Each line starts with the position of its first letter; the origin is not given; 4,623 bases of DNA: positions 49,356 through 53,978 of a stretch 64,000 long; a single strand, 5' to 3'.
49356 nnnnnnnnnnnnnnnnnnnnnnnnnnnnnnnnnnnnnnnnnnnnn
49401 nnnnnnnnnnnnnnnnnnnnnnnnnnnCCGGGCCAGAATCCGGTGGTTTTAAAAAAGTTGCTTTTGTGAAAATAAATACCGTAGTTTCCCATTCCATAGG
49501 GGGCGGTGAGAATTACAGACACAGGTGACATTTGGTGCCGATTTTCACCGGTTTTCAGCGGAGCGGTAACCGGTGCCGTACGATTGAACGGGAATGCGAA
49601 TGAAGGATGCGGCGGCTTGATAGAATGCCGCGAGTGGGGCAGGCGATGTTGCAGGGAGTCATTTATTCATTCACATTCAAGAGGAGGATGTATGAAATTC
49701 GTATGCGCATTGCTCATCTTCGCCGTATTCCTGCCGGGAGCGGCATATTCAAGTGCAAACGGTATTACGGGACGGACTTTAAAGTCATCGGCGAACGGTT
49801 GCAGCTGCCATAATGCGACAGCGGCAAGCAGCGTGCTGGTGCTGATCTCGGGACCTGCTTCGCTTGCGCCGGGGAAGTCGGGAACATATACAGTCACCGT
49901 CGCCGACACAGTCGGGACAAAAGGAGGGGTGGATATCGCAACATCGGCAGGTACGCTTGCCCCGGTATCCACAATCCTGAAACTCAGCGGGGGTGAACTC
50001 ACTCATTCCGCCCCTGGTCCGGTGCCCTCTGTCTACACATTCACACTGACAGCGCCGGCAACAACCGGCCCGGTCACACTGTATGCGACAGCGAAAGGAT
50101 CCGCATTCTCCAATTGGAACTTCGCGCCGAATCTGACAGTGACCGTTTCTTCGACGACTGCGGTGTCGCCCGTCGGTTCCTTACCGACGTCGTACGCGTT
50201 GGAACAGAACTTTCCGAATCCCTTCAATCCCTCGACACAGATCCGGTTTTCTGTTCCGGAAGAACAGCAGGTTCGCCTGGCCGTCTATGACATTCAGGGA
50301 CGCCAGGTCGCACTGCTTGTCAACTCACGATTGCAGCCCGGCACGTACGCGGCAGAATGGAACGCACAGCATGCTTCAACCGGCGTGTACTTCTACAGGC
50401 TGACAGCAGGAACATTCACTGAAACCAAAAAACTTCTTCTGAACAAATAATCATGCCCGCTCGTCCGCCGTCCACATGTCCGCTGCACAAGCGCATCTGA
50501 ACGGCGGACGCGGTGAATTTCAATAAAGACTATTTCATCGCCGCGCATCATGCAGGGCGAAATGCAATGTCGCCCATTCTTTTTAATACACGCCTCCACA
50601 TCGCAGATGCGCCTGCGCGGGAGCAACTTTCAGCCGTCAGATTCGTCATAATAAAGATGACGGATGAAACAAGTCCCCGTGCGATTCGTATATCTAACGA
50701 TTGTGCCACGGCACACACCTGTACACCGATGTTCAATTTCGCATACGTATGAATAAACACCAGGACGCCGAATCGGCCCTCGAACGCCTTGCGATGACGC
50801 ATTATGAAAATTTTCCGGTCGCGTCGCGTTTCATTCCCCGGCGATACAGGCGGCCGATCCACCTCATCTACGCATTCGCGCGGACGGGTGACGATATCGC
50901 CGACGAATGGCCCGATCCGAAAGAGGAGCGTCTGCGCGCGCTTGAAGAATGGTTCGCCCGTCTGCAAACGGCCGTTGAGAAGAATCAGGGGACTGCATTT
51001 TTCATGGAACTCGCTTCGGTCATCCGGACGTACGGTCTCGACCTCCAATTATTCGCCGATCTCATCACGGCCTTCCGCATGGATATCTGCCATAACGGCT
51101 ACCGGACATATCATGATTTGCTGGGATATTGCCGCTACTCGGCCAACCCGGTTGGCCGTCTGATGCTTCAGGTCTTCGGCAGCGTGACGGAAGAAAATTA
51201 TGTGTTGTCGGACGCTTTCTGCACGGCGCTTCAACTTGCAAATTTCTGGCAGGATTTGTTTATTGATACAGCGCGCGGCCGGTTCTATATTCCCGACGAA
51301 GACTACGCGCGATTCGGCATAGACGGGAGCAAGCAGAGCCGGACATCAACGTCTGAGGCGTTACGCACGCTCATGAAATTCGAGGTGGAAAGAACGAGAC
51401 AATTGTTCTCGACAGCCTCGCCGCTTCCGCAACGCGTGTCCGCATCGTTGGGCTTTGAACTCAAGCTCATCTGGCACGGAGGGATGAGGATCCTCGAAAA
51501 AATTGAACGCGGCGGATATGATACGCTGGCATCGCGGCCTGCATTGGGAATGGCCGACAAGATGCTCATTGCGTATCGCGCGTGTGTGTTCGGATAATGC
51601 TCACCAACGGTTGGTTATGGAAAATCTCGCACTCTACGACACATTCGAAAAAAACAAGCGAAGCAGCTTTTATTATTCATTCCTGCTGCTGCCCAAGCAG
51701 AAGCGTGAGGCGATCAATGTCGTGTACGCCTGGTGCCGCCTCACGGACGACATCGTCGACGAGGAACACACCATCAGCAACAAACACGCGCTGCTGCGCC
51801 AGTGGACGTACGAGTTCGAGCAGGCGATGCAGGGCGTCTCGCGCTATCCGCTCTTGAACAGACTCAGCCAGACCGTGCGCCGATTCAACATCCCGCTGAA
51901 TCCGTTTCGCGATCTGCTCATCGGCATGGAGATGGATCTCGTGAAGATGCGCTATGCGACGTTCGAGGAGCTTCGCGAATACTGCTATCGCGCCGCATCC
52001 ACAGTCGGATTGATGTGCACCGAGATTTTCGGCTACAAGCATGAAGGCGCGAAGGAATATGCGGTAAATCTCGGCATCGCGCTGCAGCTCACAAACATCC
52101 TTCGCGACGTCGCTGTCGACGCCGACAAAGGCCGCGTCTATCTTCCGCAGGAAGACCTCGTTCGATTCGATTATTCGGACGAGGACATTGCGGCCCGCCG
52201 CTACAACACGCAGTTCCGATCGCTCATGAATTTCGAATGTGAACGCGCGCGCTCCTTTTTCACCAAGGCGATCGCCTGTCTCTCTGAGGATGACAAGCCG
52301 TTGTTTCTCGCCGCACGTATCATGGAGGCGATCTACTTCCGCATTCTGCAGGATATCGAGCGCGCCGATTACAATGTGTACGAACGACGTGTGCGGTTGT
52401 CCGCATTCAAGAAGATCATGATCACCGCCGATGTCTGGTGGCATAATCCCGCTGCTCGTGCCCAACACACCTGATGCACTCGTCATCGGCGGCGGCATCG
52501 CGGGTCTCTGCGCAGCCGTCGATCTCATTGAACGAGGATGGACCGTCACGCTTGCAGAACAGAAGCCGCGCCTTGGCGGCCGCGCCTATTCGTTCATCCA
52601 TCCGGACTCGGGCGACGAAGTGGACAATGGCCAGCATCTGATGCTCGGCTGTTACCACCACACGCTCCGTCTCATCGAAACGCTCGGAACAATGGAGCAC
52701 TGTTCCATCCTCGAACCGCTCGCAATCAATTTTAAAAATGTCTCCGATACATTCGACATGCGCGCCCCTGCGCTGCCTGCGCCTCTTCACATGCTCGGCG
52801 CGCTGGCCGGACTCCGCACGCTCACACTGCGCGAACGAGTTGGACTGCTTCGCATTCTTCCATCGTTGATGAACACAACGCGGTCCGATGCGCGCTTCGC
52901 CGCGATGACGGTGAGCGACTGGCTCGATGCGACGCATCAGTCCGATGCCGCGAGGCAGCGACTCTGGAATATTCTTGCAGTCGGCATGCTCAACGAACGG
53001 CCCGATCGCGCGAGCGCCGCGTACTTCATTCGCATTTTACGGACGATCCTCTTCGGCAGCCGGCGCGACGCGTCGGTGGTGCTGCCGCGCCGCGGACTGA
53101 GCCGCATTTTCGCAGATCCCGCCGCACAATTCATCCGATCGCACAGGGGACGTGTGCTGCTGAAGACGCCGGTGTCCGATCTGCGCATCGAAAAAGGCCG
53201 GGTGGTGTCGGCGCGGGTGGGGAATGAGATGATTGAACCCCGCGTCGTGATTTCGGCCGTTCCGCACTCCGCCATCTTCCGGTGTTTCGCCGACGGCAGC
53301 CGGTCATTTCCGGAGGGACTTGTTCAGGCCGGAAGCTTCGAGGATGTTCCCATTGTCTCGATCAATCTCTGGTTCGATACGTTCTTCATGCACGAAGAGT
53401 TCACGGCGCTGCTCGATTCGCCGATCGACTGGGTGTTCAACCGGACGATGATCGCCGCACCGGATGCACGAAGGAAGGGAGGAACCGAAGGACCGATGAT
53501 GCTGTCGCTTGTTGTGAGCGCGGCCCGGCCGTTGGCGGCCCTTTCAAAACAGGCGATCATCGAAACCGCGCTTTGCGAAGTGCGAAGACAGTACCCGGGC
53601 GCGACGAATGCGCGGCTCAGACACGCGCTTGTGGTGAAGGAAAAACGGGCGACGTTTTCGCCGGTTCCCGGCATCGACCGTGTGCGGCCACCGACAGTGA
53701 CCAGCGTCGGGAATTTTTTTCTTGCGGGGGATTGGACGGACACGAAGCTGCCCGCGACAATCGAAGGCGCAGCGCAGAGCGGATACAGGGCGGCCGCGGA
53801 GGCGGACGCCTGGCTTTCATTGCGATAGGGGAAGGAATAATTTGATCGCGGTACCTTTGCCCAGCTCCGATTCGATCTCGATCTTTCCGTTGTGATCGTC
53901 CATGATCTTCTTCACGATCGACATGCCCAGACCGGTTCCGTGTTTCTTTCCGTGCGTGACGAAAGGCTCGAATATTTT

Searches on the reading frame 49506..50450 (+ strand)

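Call 100: search_protein_families(library=pfam, max_evalue=0.00001, proteins=[window:49506-50450:+])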
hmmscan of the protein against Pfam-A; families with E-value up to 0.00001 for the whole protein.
window:49506-50450:+ (314 aa): 1 family
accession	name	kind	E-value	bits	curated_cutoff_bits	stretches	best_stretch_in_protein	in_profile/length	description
PF18962.6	Por_Secre_tail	-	1.2e-10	41.9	27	1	236-311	2-74/75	Secretion system C-terminal sorting domain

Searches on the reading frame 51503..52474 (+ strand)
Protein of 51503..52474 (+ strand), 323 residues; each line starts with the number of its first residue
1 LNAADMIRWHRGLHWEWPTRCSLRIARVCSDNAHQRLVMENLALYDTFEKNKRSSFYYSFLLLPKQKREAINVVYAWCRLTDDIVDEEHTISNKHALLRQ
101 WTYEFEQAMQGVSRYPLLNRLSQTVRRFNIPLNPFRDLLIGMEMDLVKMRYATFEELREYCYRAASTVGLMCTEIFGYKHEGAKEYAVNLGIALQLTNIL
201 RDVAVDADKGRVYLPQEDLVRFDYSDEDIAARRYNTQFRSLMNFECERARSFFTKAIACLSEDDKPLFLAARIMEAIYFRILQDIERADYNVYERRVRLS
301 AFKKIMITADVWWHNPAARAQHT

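Call 100: search_protein_families(library=pfam, max_evalue=0.00001, proteins=[window:51503-52474:+])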
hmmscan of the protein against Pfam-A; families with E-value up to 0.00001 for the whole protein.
window:51503-52474:+ (323 aa): 1 family
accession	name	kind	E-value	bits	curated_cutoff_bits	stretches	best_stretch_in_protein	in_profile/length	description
PF00494.24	SQS_PSY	-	2.9e-77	260.4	26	1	51-302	3-262/263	Squalene/phytoene synthase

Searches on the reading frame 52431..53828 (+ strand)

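Call 100: search_protein_families(library=pfam, max_evalue=0.00001, proteins=[window:52431-53828:+])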
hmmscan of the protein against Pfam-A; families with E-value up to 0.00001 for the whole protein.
window:52431-53828:+ (465 aa): 5 families
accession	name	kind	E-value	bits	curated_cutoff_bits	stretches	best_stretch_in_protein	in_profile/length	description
PF01593.30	Amino_oxidase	-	3.9e-41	142.2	19.8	1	23-457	1-441/443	Flavin containing amine oxidoreductase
PF13450.12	NAD_binding_8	-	6.1e-12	46.1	21.9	1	18-82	1-65/68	NAD(P)-binding Rossmann-like domain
PF01266.30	DAO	-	1.1e-11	45.3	27.9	1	15-86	1-75/353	FAD dependent oxidoreductase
PF00890.30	FAD_binding_2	-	2.7e-07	30.6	20.4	1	15-51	1-37/414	FAD binding domain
PF12831.13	FAD_oxidored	-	3.6e-07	30.3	27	1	15-63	1-50/416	FAD dependent oxidoreductase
